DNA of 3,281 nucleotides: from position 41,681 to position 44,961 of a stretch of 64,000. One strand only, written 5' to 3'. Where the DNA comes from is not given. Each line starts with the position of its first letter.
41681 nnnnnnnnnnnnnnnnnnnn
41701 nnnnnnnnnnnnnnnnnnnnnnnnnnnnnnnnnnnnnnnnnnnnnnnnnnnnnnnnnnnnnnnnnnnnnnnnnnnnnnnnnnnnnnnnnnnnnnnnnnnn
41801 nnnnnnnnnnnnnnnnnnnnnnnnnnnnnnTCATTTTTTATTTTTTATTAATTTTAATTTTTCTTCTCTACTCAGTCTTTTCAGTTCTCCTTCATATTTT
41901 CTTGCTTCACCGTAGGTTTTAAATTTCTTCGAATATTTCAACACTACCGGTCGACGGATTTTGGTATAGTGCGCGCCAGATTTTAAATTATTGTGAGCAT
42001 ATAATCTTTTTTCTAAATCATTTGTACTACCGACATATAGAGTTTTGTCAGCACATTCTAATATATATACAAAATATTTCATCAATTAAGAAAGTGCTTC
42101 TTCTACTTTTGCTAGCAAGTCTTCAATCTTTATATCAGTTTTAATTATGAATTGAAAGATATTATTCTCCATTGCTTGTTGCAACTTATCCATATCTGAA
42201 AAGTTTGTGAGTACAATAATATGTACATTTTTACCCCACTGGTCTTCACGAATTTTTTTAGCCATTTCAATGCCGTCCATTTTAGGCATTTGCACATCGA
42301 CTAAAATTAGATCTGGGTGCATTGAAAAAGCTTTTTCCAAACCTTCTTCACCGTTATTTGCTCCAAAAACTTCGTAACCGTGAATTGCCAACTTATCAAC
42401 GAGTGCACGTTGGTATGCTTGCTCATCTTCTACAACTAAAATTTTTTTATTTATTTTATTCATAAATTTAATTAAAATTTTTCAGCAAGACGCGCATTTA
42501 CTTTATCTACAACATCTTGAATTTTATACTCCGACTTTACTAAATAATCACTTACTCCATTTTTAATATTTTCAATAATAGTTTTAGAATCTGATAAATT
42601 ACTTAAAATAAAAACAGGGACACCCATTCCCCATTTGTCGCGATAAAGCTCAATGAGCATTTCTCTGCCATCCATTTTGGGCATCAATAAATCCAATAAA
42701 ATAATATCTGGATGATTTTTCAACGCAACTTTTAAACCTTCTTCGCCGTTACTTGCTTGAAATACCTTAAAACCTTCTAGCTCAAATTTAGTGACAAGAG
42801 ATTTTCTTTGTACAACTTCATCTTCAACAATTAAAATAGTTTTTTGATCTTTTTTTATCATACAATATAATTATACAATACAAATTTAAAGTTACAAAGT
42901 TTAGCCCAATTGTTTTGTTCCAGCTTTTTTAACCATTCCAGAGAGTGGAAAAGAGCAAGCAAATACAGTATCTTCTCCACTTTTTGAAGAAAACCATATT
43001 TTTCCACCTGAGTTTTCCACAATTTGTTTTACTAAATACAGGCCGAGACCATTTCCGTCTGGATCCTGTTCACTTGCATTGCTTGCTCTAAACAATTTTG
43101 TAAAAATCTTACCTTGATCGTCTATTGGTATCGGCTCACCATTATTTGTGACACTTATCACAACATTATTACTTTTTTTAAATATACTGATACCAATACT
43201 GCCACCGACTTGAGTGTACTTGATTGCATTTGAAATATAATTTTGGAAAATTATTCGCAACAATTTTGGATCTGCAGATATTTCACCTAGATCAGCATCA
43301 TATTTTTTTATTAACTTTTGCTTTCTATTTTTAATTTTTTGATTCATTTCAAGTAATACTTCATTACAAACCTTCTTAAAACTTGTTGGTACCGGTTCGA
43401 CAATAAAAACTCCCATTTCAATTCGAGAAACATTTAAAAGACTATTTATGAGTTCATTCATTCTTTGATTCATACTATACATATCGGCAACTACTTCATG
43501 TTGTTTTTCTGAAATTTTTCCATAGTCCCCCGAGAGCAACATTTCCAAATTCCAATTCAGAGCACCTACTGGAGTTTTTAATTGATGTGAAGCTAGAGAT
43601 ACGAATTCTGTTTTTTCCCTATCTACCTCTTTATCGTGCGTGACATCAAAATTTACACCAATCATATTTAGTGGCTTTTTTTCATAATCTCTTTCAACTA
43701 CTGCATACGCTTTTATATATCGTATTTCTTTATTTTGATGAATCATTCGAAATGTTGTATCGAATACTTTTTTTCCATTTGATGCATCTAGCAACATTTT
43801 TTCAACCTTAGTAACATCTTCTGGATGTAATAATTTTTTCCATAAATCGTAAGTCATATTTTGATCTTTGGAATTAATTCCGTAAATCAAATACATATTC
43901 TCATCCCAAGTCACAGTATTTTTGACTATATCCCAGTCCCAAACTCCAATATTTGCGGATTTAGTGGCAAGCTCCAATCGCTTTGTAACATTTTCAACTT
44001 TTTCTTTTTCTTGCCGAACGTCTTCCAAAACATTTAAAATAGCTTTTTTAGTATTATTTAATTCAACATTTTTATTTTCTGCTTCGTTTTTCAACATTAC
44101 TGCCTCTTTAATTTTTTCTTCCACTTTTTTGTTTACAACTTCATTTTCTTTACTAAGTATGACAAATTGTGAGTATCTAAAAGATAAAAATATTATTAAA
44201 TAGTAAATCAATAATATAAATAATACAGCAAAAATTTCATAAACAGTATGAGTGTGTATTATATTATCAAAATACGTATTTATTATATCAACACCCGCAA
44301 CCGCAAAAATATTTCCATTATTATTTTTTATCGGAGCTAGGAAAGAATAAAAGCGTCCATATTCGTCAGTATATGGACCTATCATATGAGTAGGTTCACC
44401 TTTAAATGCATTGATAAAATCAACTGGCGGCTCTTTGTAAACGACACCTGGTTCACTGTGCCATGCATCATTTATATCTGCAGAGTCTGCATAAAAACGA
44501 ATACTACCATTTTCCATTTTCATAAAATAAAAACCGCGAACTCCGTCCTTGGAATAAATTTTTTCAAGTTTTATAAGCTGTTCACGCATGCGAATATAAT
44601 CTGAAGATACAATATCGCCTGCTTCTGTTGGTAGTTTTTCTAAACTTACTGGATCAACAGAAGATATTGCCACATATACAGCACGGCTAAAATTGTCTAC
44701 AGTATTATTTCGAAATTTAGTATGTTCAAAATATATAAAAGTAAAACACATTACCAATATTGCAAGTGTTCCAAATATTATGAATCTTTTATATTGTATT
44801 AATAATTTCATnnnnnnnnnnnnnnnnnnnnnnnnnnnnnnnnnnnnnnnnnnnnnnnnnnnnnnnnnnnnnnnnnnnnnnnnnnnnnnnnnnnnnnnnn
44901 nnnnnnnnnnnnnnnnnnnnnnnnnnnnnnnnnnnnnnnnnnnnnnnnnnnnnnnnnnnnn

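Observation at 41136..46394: Six-gene minus-strand operon: FNR-like flavin/NAD(P) domain::PAS-PAS protein, PAS histidine kinase, two receiver-only regulators, GIY-YIG nuclease and EEP nuclease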

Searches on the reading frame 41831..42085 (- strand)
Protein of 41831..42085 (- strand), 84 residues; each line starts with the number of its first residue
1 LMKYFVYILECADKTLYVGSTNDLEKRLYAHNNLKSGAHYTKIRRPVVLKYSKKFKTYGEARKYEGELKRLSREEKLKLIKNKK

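Call 3: search_protein_families(library=pfam, proteins=[window:41831-42085:-], max_evalue=0.01)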
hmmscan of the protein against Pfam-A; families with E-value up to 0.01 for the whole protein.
window:41831-42085:- (84 aa): 2 families
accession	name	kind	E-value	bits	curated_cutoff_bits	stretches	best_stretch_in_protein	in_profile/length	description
PF01541.30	GIY-YIG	-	2.5e-17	63.4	22.6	1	3-76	1-76/78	GIY-YIG catalytic domain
PF10544.15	T5orf172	-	0.0098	16.8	20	1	5-78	2-73/101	T5orf172 domain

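Call 4: search_protein_families(library=ncbifam, proteins=[window:41831-42085:-], max_evalue=0.01)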
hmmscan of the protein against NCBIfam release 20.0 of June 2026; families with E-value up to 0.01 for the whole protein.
window:41831-42085:- (84 aa): 1 family
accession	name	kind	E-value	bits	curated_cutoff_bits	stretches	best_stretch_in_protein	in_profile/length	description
TIGR01453.1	grpIintron_endo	subfamily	7.4e-06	26.1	56.05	1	3-59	1-50/215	group I intron endonuclease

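Call 67: search_solved_structures(query=window:41831-42082:-, max_evalue=0.01)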
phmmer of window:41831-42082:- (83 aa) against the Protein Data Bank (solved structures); distinct sequences matched with E-value up to 0.01: 2.
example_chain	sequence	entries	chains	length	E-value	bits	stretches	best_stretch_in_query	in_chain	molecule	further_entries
1ywl_A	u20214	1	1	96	2.7e-13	53.1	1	3-80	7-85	Hypothetical UPF0213 protein EF2693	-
1zg2_A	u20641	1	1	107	3.8e-12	49.4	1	1-80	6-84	Hypothetical UPF0213 protein BH0048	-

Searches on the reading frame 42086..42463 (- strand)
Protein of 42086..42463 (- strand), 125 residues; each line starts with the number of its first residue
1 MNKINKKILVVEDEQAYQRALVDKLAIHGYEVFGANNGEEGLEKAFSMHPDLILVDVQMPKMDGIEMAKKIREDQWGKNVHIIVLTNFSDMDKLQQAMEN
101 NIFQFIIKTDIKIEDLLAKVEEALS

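Call 3: search_protein_families(library=pfam, proteins=[window:42086-42463:-], max_evalue=0.01)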
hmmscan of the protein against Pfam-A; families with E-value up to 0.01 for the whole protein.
window:42086-42463:- (125 aa): 2 families
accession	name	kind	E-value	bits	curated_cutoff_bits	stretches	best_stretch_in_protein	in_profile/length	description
PF00072.30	Response_reg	-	3.4e-25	88.8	30.2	1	8-120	1-110/111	Response regulator receiver domain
PF23198.2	PDE8A_N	-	8.4e-05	22.9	29.6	1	6-98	11-104/147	PDE8A-like, N-terminal domain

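Call 4: search_protein_families(library=ncbifam, proteins=[window:42086-42463:-], max_evalue=0.01)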
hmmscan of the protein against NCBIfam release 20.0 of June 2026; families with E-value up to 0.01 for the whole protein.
window:42086-42463:- (125 aa): 102 families (the best 25 are shown)
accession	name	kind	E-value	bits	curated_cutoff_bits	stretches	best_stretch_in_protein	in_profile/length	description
NF008469.0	PRK11361.1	equivalog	6e-21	74.7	714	1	5-122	4-118/461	acetoacetate metabolism transcriptional regulator AtoC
NF007135.0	PRK09581.1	equivalog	2e-18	66.5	474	1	6-109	3-106/457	PleD family two-component system response regulator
NF007969.0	PRK10693.1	equivalog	3.3e-18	65.8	329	1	4-108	6-108/337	two-component system response regulator RssB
TIGR02154.1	PhoB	equivalog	7.5e-18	64.6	296.2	1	5-122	2-118/226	phosphate regulon transcriptional regulator PhoB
NF045944.1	ResRegRpaBCyano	equivalog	1.7e-17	63.5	330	1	9-93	1-82/229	response regulator transcription factor RpaB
NF040534.1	resp_reg_YycF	equivalog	3.8e-16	59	340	1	6-120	1-111/231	response regulator YycF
NF040689.1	MtrAB_MtrA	equivalog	1.2e-15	57.5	300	1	8-122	1-111/219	MtrAB system response regulator MtrA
NF046022.1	RespRegCpdRBruc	equivalog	1.8e-15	57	180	1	7-123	3-116/120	cell cycle two-component system response regulator CpdR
NF053854.1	RespRegPhoBBctds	equivalog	2.7e-15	56.4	270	1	8-108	1-100/225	two-component system response regulator PhoB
TIGR01387.1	cztR_silR_copR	subfamily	3.6e-15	56.2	279.2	1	8-124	1-114/218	heavy metal response regulator transcription factor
NF045505.1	RR_RssB_Pseudo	equivalog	4e-15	55.8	700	1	1-115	1-110/394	two-component system response regulator RssB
NF045717.1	DVU0259_DivK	exception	5e-15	55.7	160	1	5-124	2-116/117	DVU0259 family response regulator domain-containing protein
NF041733.1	resp_reg_CseB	equivalog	5.7e-15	55.3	350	1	7-108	2-100/228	two-component system response regulator CseB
NF007935.0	PRK10651.1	equivalog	1.3e-14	53.9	250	1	6-123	7-123/216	two-component system response regulator NarL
NF007820.0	PRK10529.1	equivalog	3.8e-14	52.6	325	1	7-124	3-116/225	two-component system response regulator KdpE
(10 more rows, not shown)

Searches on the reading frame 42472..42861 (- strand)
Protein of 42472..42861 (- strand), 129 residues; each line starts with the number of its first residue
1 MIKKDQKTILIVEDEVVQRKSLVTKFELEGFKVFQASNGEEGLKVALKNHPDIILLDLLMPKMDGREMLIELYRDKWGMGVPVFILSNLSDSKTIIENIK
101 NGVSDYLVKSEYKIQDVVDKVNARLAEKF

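Call 3: search_protein_families(library=pfam, proteins=[window:42472-42861:-], max_evalue=0.01)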
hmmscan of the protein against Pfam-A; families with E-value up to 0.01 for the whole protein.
window:42472-42861:- (129 aa): 2 families
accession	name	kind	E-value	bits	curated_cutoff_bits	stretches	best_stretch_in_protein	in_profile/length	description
PF00072.30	Response_reg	-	1.3e-22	80.5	30.2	1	9-118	1-107/111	Response regulator receiver domain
PF03709.21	OKR_DC_1_N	-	0.0032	18.1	29.3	1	20-125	7-108/111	Orn/Lys/Arg decarboxylase, N-terminal domain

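Call 4: search_protein_families(library=ncbifam, proteins=[window:42472-42861:-], max_evalue=0.01)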
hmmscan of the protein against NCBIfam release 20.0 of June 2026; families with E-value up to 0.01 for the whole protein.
window:42472-42861:- (129 aa): 97 families (the best 25 are shown)
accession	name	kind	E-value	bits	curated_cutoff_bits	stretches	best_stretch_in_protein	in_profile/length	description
NF045505.1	RR_RssB_Pseudo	equivalog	7.8e-21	74.6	700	1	4-110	3-107/394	two-component system response regulator RssB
NF007135.0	PRK09581.1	equivalog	3e-20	72.5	474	1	8-110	4-106/457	PleD family two-component system response regulator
NF045944.1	ResRegRpaBCyano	equivalog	2.4e-19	69.6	330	1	10-110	1-98/229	response regulator transcription factor RpaB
NF008469.0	PRK11361.1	equivalog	3.8e-19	68.7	714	1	6-110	4-106/461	acetoacetate metabolism transcriptional regulator AtoC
TIGR02154.1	PhoB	equivalog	1.2e-18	67.2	296.2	1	6-125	2-120/226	phosphate regulon transcriptional regulator PhoB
NF007969.0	PRK10693.1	equivalog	1.2e-18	67.2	329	1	6-125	7-124/337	two-component system response regulator RssB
NF041733.1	resp_reg_CseB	equivalog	1.9e-17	63.4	350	1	8-110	2-101/228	two-component system response regulator CseB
NF040689.1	MtrAB_MtrA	equivalog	2.8e-17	62.8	300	1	9-126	1-114/219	MtrAB system response regulator MtrA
NF007935.0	PRK10651.1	equivalog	2e-16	59.9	250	1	2-119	2-118/216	two-component system response regulator NarL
NF047465.1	hybrid_HK_LvrA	exception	6.7e-16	57.5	1200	1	4-110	465-570/819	hybrid histidine kinase/response regulator LvrA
NF007820.0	PRK10529.1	equivalog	7.1e-16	58.3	325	1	7-121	2-112/225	two-component system response regulator KdpE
NF033120.0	vanR_FM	exception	7.2e-16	58.5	460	1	7-126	4-119/231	vancomycin resistance response regulator transcription factor, VanR-F/VanR-M family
TIGR01387.1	cztR_silR_copR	subfamily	1.5e-15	57.5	279.2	1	9-125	1-114/218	heavy metal response regulator transcription factor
NF053854.1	RespRegPhoBBctds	equivalog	1.5e-15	57.2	270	1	9-125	1-115/225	two-component system response regulator PhoB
NF045991.1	RespRegCtrARhodob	equivalog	2.6e-15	56.8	350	1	9-123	3-114/224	response regulator transcription factor CtrA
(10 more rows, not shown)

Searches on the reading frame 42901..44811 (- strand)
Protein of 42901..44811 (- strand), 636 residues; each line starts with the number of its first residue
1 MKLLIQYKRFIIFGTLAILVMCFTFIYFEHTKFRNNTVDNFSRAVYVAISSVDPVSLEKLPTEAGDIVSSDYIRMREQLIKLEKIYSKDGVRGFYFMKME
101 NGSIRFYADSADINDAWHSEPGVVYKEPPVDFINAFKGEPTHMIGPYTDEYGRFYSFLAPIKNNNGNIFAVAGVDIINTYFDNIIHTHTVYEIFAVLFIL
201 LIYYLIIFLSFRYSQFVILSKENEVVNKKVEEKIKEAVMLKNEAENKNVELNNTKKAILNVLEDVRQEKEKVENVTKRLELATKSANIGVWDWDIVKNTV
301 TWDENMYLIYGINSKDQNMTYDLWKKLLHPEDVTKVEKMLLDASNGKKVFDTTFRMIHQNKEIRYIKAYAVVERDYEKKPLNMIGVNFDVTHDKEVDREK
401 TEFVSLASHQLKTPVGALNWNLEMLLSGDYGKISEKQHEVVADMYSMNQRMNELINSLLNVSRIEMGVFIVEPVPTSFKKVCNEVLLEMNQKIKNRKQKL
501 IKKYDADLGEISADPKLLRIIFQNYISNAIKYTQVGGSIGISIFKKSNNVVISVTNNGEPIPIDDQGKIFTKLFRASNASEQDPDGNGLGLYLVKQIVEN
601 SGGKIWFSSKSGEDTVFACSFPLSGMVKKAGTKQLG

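Call 3: search_protein_families(library=pfam, proteins=[window:42901-44811:-], max_evalue=0.01)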
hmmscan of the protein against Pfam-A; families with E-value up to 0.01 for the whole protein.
window:42901-44811:- (636 aa): 4 families
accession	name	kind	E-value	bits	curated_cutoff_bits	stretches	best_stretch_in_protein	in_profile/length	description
PF02518.31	HATPase_c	-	1.8e-23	83.5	26.4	1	514-623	2-109/111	Histidine kinase-, DNA gyrase B-, and HSP90-like ATPase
PF08447.18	PAS_3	-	3.2e-19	69.4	25.6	1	300-387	2-89/89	PAS fold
PF00512.31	HisKA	-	3.9e-12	46.5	26.9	1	400-467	2-66/66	His Kinase A (phospho-acceptor) domain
PF14501.12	HATPase_c_5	-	8.8e-07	29.2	22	1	519-611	7-92/102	GHKL domain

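Call 4: search_protein_families(library=ncbifam, proteins=[window:42901-44811:-], max_evalue=0.01)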
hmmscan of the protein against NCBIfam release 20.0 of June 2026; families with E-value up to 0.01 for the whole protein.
window:42901-44811:- (636 aa): 78 families (the best 25 are shown)
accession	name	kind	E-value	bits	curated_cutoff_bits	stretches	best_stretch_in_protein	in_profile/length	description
NF046044.1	PnpS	equivalog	2.7e-49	168.2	400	1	229-622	7-390/390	two-component system histidine kinase PnpS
TIGR02966.1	phoR_proteo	equivalog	9.4e-42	143.2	334.2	1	383-621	97-333/333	phosphate regulon sensor histidine kinase PhoR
NF006800.0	PRK09303.1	equivalog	4.1e-40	137.9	342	1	400-624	151-378/383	histidine kinase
NF033092.0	HK_WalK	equivalog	1.6e-39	136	725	1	149-622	136-593/594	cell wall metabolism sensor histidine kinase WalK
NF047874.1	MASE3_PAS_HK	subfamily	1.9e-36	126.1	560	1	178-629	195-631/655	MASE3 domain-containing sensor histidine kinase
NF052314.1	T9SS_HK_PorY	subfamily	1.8e-30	106.3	350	1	400-612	211-410/418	PorY family sensor histidine kinase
NF007298.0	PRK09776.1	equivalog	1.8e-30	105.6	1135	1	263-396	415-546/1111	diguanylate cyclase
NF045595.1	HK_scytonemin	equivalog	2.2e-30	105.6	865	1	386-623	401-635/637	scytonemin biosynthesis sensor histidine kinase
NF033091.0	HK_VanS_ACDEFG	equivalog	2.6e-30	105.6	400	1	391-619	65-290/293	vancomycin resistance histidine kinase VanS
NF033093.1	HK_VicK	exception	1.5e-29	102.9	680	1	188-623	9-435/448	cell wall metabolism sensor histidine kinase VicK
TIGR01386.1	cztS_silS_copS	subfamily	4.1e-29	101.9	292.55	1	402-622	243-457/457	heavy metal sensor histidine kinase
NF041880.1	EPS_EpsF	equivalog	1.4e-28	99.7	900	1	289-615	156-485/492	response regulator EpsF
NF041832.1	near_NosP_CTERM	subfamily_domain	3.1e-28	98.9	400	1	398-628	5-230/370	NahK/ErcS family hybrid sensor histidine kinase/response regulator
NF008312.0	PRK11100.1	equivalog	3.9e-28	98.5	356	1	379-611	234-462/477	two-component system sensor histidine kinase CreC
TIGR02956.1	TMAO_torS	equivalog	6.9e-28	97.3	676.5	1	395-629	459-688/967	TMAO reductase system sensor histidine kinase/response regulator TorS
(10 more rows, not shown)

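Call 77: list_cluster_members(proteins=[P0001, P0121, window:42901-44811:-, window:41831-42082:-])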
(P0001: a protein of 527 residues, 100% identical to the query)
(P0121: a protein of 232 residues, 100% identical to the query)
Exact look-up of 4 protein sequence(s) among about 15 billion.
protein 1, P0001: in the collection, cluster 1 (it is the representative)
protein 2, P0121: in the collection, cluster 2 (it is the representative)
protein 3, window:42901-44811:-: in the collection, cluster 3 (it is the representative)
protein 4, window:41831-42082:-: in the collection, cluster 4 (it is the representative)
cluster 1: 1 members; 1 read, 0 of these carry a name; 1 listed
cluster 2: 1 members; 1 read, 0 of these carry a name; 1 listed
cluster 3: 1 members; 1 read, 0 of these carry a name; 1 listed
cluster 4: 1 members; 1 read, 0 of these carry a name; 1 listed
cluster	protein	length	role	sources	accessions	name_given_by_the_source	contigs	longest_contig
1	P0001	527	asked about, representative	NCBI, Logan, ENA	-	-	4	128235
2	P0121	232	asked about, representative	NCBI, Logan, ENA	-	-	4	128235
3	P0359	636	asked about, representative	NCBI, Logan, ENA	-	-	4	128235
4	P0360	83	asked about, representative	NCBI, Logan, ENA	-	-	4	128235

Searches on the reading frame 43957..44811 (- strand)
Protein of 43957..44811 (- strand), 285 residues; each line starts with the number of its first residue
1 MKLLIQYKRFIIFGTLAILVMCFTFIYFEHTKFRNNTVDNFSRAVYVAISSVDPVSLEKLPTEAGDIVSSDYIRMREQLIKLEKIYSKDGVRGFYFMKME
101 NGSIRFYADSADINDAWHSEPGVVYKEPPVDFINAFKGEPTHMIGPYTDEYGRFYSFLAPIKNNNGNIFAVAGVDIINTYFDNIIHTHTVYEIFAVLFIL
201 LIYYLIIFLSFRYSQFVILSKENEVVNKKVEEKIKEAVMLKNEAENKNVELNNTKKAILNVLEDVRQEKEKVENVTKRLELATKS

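Call 46: search_protein_families(library=pfam, proteins=[window:43957-44811:-], max_evalue=0.1)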
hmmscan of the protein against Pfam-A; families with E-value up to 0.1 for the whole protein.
seq(285 aa): 1 family
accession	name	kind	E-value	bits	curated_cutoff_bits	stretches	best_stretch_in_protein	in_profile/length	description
PF13870.11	CCDC113_CCDC96_CC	-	0.093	12.9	31.6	0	214-281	42-109/177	CCDC113/CCDC96, coiled-coil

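Call 63: find_homologous_proteins(query=window:44026-44811:-, max_evalue=0.001)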
Query window:44026-44811:-: 1221 candidates shared short words with the query, none scored E <= 0.001.
